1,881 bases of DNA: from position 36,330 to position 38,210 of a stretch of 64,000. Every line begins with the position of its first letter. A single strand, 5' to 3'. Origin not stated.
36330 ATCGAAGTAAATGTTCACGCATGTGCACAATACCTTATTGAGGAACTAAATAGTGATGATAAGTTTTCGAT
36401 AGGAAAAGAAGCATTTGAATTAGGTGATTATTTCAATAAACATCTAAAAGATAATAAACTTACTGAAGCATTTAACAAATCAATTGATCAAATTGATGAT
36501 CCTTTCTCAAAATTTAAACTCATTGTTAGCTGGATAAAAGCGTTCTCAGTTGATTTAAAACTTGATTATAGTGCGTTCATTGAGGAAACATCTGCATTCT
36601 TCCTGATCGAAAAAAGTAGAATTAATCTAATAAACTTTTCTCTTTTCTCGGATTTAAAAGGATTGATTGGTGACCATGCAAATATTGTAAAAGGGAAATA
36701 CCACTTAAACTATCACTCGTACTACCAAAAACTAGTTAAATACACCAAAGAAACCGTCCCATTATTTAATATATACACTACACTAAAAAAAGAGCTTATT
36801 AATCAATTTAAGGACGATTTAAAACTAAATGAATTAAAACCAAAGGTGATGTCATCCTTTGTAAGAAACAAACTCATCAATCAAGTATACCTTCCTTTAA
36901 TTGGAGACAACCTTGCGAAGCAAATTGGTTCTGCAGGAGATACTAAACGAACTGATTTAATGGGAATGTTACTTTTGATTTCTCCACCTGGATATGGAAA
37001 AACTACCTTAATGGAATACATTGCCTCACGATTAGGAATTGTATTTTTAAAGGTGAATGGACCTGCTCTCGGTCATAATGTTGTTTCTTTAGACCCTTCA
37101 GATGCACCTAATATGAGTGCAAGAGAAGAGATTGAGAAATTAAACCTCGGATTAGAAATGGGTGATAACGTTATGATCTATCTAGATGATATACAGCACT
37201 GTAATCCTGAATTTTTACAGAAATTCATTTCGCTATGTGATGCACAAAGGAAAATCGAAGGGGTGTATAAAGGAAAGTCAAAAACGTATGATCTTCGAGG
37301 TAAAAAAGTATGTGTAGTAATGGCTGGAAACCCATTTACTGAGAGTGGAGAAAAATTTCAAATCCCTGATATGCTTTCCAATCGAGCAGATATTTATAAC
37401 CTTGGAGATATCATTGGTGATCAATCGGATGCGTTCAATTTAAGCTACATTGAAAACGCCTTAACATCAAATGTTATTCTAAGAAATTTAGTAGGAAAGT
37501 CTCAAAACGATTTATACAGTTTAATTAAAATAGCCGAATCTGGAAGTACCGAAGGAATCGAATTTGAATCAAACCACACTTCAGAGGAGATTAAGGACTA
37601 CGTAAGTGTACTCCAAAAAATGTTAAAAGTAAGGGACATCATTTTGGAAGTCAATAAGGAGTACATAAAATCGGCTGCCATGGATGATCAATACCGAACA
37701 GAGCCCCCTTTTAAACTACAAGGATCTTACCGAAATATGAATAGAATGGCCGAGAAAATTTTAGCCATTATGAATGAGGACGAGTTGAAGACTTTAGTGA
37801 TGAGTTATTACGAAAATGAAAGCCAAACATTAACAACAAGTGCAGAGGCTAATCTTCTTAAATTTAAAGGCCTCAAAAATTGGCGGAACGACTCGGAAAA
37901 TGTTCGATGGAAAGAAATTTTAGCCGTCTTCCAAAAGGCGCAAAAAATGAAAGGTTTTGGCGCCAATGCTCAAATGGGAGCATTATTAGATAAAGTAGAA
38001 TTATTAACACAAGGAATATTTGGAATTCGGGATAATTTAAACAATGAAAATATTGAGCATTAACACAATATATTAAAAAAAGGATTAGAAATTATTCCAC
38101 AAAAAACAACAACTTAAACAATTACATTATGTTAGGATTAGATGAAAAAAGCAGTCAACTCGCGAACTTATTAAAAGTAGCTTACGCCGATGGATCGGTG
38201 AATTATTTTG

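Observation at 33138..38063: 1641-aa protein: ~1200-aa unrecognised N-terminal region plus MoxR/AAA_5-type ATPase, with no vWA partner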

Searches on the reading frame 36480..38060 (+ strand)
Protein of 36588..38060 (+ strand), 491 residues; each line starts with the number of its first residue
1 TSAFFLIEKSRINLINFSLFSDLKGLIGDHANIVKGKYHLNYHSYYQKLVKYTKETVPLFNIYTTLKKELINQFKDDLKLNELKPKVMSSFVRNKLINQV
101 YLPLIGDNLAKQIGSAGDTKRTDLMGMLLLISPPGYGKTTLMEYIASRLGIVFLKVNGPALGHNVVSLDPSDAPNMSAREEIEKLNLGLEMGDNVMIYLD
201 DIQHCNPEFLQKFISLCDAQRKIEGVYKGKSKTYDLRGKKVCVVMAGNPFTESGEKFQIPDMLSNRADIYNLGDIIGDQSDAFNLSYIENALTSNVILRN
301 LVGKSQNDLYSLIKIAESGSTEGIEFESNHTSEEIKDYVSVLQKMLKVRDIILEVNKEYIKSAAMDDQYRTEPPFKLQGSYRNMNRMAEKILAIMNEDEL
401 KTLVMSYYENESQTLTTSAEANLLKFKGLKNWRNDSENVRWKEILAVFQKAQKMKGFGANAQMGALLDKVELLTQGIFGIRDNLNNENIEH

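Call 25: find_related_loci(query=A1, collection=genome_contigs, flank=10000)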
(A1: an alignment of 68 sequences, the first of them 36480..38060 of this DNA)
Query A1 (527 aa) in genome_contigs; peptide patterns used: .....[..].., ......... (x = any residue, [..] = any of these).
600 stretches matched a pattern (row limit reached: there are more); 583 encode a relative of the query (tblastn E <= 1e-3); the best 80 are kept; 80 distinct loci.
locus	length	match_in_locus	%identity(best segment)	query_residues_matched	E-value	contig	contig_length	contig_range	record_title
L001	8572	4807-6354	61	7-520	0e+0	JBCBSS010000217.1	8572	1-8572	MAG: Bacteroidota bacterium isolate J06638_29 NODE_217_length_8572_cov_9.057092, whole genome shotgun sequence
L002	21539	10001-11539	60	11-521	0e+0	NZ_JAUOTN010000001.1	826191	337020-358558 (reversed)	Pontibacter coccineus strain BT731 NODE_1_length_826191_cov_40.291961, whole genome shotgun sequence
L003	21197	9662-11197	61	11-520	0e+0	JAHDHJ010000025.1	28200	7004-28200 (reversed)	MAG: Saprospiraceae bacterium isolate MAG-67 RZ_4708, whole genome shotgun sequence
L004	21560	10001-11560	62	6-524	0e+0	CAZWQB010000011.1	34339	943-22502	MAG TPA_asm: uncultured Roseivirgaceae bacterium isolate SRP220891_co3_507 genome assembly, contig: NODE_1236_length_343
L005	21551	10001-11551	60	6-520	0e+0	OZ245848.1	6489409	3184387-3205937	MAG: Cyclobacteriaceae bacterium isolate 4f14cf30-a4a4-4afd-b09a-0799c42c363f genome assembly, chromosome: 1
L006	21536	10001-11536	60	8-521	0e+0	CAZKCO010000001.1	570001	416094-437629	MAG TPA_asm: uncultured Roseivirgaceae bacterium isolate SRP063590_co1_48 genome assembly, contig: NODE_2_length_570001_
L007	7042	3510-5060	61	8-522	0e+0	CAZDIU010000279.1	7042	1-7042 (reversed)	MAG TPA_asm: uncultured Desulfobacterales bacterium isolate binchicken_co168_310 genome assembly, contig: NODE_16516_len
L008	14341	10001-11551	59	6-522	0e+0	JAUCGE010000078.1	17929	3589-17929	Desulfobacterales bacterium HSG16 NODE_113_length_17929, whole genome shotgun sequence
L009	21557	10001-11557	59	6-521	0e+0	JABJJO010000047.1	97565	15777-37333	MAG: Planctomycetaceae bacterium isolate SI074_bin7 k141_655109, whole genome shotgun sequence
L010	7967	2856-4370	62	14-516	0e+0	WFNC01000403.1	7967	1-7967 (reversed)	MAG: Flavobacteriales bacterium isolate S010_51 k151_303990, whole genome shotgun sequence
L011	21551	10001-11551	60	8-522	0e+0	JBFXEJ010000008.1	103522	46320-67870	MAG: Desulfococcaceae bacterium isolate CA_2019_TPIn_113 NODE_715_length_103522_cov_7.114870_TPIn, whole genome shotgun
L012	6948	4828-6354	62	10-516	0e+0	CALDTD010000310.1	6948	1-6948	MAG: uncultured Flavobacteriales bacterium isolate L1_Bin_METABAT__124_sub_1 genome assembly, contig: c_000001051435, wh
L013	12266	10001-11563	58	1-518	0e+0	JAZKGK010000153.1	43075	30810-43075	MAG: Bacteroidota bacterium isolate DC_RB_04_SPN110320-bin044_1 DCRB04SPN_B044_1_000000000153, whole genome shotgun sequ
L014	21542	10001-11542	59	1-513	0e+0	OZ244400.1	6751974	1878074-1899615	MAG: Cyclobacteriaceae bacterium isolate 80a25978-7280-43f0-9499-63f3bc0428bb genome assembly, chromosome: 1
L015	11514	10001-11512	62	3-500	0e+0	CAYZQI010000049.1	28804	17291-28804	MAG TPA_asm: uncultured Cytophagaceae bacterium isolate SRP141376_co5_355 genome assembly, contig: NODE_3759_length_2880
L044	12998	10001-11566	54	1-520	0e+0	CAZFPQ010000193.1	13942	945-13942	MAG TPA_asm: uncultured Bacteroidia bacterium isolate SRP135972_co1_75 genome assembly, contig: NODE_5354_length_13942_c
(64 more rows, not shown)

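Call 27: predict_structure(alignment_id=A1)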
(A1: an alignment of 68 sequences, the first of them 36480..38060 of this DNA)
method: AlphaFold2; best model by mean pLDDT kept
length: 527 residues; sequences in the alignment: 68
mean_pLDDT: 81.8   pTM: 0.62
mean pLDDT of the five models: 81.8, 81.3, 80.5, 80.3, 76.1
residues with pLDDT >= 90: 140; 70-90: 305; 50-70: 65; < 50: 17
segments of 3 or more residues with pLDDT < 50: 118-126, 154-158
pLDDT, mean of each block of 10 residues (from residue 1): 79 91 88 86 81 85 84 87 88 92 84 57 50 76 72 49 76 79 83 89 91 91 85 89 87 79 89 84 69 66 72 73 87 86 88 88 89 94 93 84 83 87 93 94 89 84 94 94 86 64 70 74 59
secondary structure, 60 per line:
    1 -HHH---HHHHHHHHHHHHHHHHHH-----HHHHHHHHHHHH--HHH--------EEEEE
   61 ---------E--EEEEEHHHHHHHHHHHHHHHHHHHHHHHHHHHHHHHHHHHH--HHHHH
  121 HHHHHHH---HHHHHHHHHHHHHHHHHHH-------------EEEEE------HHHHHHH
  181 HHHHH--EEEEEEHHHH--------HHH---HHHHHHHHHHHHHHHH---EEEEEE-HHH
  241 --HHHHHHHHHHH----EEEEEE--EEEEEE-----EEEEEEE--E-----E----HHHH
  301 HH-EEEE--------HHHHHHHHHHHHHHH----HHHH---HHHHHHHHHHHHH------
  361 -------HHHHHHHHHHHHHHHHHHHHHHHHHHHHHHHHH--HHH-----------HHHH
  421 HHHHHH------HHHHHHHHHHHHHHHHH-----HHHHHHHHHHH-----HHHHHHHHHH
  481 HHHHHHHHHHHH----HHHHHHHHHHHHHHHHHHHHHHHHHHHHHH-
elements in order: H8-25 H31-42 E56-60 E73-77 H78-113 H116-127 H131-149 E163-167 H174-185 E188-193 H194-197 H212-227 E231-236 H243-253 E258-263 E266-271 E277-283 H297-302 E304-307 H316-330 H335-338 H342-354 H368-400 H417-426 H433-449 H455-465 H471-492 H497-526
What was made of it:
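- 36948..37757 (+): AAA+ module (residues about 1271-1540). Walker A 1282-1290 (nt 36981-37007). Walker B YLDDIQH 1348-1354 (nt 37179-37199). Pre-sensor-1 hairpin 1372-1386. Sensor 1 MAGNP 1395-1399. Arg finger SNRAD 1414-1418. Putative sensor 2 QGSYR 1528-1532. AF2 model pLDDT 81.8 (call 27).
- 37758..38060 (+): C-terminal helical extension (residues 1541-1641). Model helices (call 27).
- On MoxR family (AAA+ pre-sensor-II insert clade): Two strands in the model, positions 258-263 and 266-271 (residues 1372-1385), lie between helix 3 and strand 4 (call 27) DSSP shows only a short helix and a loop between strand 2 and helix 2 (model positions 194-211), with no hairpin (call 27).
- On Vps4 / classical AAA clade: The hairpin is present (call 27).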

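Call 32: search_protein_families(library=pfam, proteins=[L011:1453-4221:-, L011:4205-4759:-, L011:4692-5993:-, L011:12298-12789:+, L011:13853-15622:+, L044:4977-5564:+, L044:5706-6527:+, L044:11667-12446:+, L044:4127-4795:-, L011:11000-12139:+], max_evalue=0.001)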
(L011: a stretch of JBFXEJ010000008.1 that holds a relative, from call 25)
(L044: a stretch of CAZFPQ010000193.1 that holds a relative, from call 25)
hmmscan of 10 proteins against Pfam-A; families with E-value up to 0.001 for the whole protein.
L011:1453-4221:- (922 aa): 2 families
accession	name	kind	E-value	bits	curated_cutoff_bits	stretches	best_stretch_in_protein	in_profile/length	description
PF12128.14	DUF3584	-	1e-12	46.9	31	2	783-887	1081-1183/1191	Protein of unknown function (DUF3584)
PF25541.1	TBCA_PH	-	0.0009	19.4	27.8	1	506-587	27-109/139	PH domain-containing proteins, TBCA domain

L011:4205-4759:- (184 aa): 1 family
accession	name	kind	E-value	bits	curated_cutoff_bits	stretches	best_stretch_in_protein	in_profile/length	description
PF21980.2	MksE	-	2.5e-13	51.2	27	1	7-164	2-158/163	Condensin complex protein MksE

L011:4692-5993:- (433 aa): 0 families

L011:12298-12789:+ (163 aa): 0 families

L011:13853-15622:+ (589 aa): 3 families
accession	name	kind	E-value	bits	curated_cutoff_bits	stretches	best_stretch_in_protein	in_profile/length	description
PF13676.11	TIR_2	-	5.6e-24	85.4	28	1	162-287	1-122/122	TIR domain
PF01582.25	TIR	-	5.3e-07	30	21.3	1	173-255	17-96/179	TIR domain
PF13271.11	DUF4062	-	0.00025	21.6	24.7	0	162-221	2-62/82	Domain of unknown function (DUF4062)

L044:4977-5564:+ (195 aa): 1 family
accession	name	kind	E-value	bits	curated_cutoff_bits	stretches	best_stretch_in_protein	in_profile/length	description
PF05685.18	Uma2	-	1.6e-34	119.3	27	1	12-179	1-167/172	Putative restriction endonuclease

L044:5706-6527:+ (273 aa): 1 family
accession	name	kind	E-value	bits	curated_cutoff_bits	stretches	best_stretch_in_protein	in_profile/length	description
PF03544.19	TonB_C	-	1e-14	55.2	24.6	1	70-143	5-79/79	Gram-negative bacterial TonB protein C-terminal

L044:11667-12446:+ (259 aa): 0 families

L044:4127-4795:- (222 aa): 2 families
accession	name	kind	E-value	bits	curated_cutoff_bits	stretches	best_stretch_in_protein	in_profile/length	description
PF13630.11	SdpI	-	8.8e-21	74.3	28.2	1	141-211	1-71/71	SdpI/YfhL protein family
PF07853.16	DUF1648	-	1.6e-17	63.3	28.7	1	19-65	2-48/49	Domain of unknown function (DUF1648)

L011:11000-12139:+ (380 aa): 1 family
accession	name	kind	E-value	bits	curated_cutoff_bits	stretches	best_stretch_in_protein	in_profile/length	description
PF13371.12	TPR_9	-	0.00046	20.6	35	1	304-353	19-68/73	Tetratricopeptide repeat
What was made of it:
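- There are weak coiled-coil-driven similarities, and one Desulfobacterales locus sits next to an MksE-like gene (call 32). One locus lies next to a TIR-domain gene (call 32).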

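Call 79: search_protein_representatives(protein=window:36588-38060:+)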
Query: 491 residues. Proteins with E-value up to 0.001 (for the whole library): 865; up to 1e-10: 635; up to 1e-30: 369. The best 150 are listed.
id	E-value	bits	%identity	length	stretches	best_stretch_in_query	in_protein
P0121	1.1e-202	690.2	63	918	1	13-484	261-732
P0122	1.5e-195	666.7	61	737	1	8-480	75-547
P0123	4.0e-189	645.6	60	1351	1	22-483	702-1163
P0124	5.8e-189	645.0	61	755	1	22-484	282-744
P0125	1.3e-186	637.3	61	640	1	18-483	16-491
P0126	3.8e-186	635.7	61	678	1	25-485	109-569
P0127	9.3e-185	631.2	58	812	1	14-484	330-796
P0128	6.6e-183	625.1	61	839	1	17-467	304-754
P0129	3.4e-182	622.7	57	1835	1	16-483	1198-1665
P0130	3.7e-182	622.6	57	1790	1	13-483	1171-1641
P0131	6.6e-182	621.8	58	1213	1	13-484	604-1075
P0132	1.3e-181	620.8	58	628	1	16-482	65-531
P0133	3.0e-175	599.8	60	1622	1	20-464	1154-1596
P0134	4.4e-175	599.3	57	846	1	8-471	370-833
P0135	1.4e-174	597.6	60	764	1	21-450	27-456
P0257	6.8e-103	361.3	46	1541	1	21-429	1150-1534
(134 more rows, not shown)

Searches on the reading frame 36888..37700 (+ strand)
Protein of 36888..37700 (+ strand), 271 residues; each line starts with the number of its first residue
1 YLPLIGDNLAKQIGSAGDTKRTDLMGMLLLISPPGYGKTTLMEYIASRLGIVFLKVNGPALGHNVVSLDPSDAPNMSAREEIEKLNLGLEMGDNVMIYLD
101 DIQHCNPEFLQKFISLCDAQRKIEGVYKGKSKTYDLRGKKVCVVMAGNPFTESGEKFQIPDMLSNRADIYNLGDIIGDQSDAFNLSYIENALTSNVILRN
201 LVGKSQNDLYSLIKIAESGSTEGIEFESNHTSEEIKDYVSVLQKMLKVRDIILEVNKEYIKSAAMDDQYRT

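Call 51: search_solved_structures(query=A3, max_evalue=0.1, show_alignments=2)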
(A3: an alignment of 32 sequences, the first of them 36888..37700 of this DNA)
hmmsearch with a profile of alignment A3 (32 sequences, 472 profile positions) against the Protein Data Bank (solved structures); distinct sequences matched with E-value up to 0.1: 98 (the best 60 are shown).
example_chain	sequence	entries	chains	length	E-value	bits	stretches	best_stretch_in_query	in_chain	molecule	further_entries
7wub_C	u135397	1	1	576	2.4e-06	29.5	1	116-154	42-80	Transitional endoplasmic reticulum ATPase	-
7wub_D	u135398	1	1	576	2.5e-06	29.4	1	116-154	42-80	Transitional endoplasmic reticulum ATPase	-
6mck_A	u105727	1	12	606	2.8e-06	29.2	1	116-154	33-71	Transitional endoplasmic reticulum ATPase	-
7rlj_A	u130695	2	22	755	4.6e-06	28.5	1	116-154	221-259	Transitional endoplasmic reticulum ATPase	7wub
8yka_A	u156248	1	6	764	4.8e-06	28.5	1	116-154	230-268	Transitional endoplasmic reticulum ATPase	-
7lmy_A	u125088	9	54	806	5.1e-06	28.4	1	116-154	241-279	Transitional endoplasmic reticulum ATPase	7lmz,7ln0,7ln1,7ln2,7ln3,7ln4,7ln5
5c18_A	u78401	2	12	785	5.1e-06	28.4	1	116-154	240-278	Transitional endoplasmic reticulum ATPase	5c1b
7y4w_A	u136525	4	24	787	5.1e-06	28.4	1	116-154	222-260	Transitional endoplasmic reticulum ATPase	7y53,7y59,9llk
7rlb_A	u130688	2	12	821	5.3e-06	28.4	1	116-154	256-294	Transitional endoplasmic reticulum ATPase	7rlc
7rlh_A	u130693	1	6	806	5.5e-06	28.3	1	116-154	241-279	Transitional endoplasmic reticulum ATPase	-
5c19_A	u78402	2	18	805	5.5e-06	28.3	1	116-154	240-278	Transitional endoplasmic reticulum ATPase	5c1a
10qq_A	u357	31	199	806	5.5e-06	28.3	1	116-154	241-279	Transitional endoplasmic reticulum ATPase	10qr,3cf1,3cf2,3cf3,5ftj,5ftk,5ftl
7k57_A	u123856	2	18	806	5.5e-06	28.3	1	116-154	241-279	Transitional endoplasmic reticulum ATPase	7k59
7l5w_A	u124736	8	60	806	5.5e-06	28.3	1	116-154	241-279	Transitional endoplasmic reticulum ATPase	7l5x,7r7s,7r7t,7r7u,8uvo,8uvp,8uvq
7rlf_A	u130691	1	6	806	5.5e-06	28.3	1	116-154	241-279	Transitional endoplasmic reticulum ATPase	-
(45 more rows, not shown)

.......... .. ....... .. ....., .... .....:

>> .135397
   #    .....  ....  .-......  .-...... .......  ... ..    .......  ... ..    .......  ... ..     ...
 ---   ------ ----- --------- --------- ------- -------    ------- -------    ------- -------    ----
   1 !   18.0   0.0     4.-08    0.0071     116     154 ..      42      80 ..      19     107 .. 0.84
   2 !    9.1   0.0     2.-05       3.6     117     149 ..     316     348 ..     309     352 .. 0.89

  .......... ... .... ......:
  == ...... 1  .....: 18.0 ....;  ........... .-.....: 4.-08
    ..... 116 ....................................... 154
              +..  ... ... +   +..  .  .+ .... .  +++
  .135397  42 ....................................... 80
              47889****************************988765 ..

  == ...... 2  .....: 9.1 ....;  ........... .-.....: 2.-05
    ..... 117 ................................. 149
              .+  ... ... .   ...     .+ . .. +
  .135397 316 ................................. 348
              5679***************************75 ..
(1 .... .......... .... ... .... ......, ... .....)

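Call 86: search_protein_families(library=pfam, alignment_id=A3, max_evalue=0.01)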
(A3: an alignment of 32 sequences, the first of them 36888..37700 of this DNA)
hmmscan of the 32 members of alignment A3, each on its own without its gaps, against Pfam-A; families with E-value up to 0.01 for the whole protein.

A. member 1, window:36888-37700:+ (271 aa): 5 families
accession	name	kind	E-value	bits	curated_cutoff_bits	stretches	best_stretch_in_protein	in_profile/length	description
PF00004.35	AAA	-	2.3e-07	31.7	21.2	1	28-148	1-109/131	ATPase family associated with various cellular activities (AAA)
PF07728.20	AAA_5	-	4.2e-07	30.5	22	1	28-152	2-126/139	AAA domain (dynein-related subfamily)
PF13401.12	AAA_22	-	1.9e-05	25.4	27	1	26-119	6-110/130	AAA domain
PF05496.18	RuvB_N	-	3e-05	24.3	27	1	18-63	26-71/159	Holliday junction DNA helicase RuvB P-loop domain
PF13173.12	AAA_14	-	0.0038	17.7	27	1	35-126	12-94/129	AAA domain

B. families by the number of members that match (of 32 scanned): 10 families
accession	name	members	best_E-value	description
PF00004.35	AAA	32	3.5e-09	ATPase family associated with various cellular activities (AAA)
PF07728.20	AAA_5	32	1.3e-08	AAA domain (dynein-related subfamily)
PF13401.12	AAA_22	32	2.4e-07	AAA domain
PF05496.18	RuvB_N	32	4.1e-06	Holliday junction DNA helicase RuvB P-loop domain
PF13191.12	AAA_16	13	0.00036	AAA ATPase domain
PF13173.12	AAA_14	4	0.0038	AAA domain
PF25199.1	nSTAND_NTPase5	2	0.0035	Novel STAND NTPase 5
PF24918.1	NET2A_C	1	0.0027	NET2A, C-terminal domain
PF03215.21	Rad17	1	0.0049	Rad17 P-loop domain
PF20720.3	nSTAND3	1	0.0091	Novel STAND NTPase 3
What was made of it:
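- No helix-2 insert hairpin is visible in the model, and sequence profiles tie between classical AAA and AAA_5 (calls 27, 86).
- Tried and rejected: AAA and AAA_5 tied (call 86).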
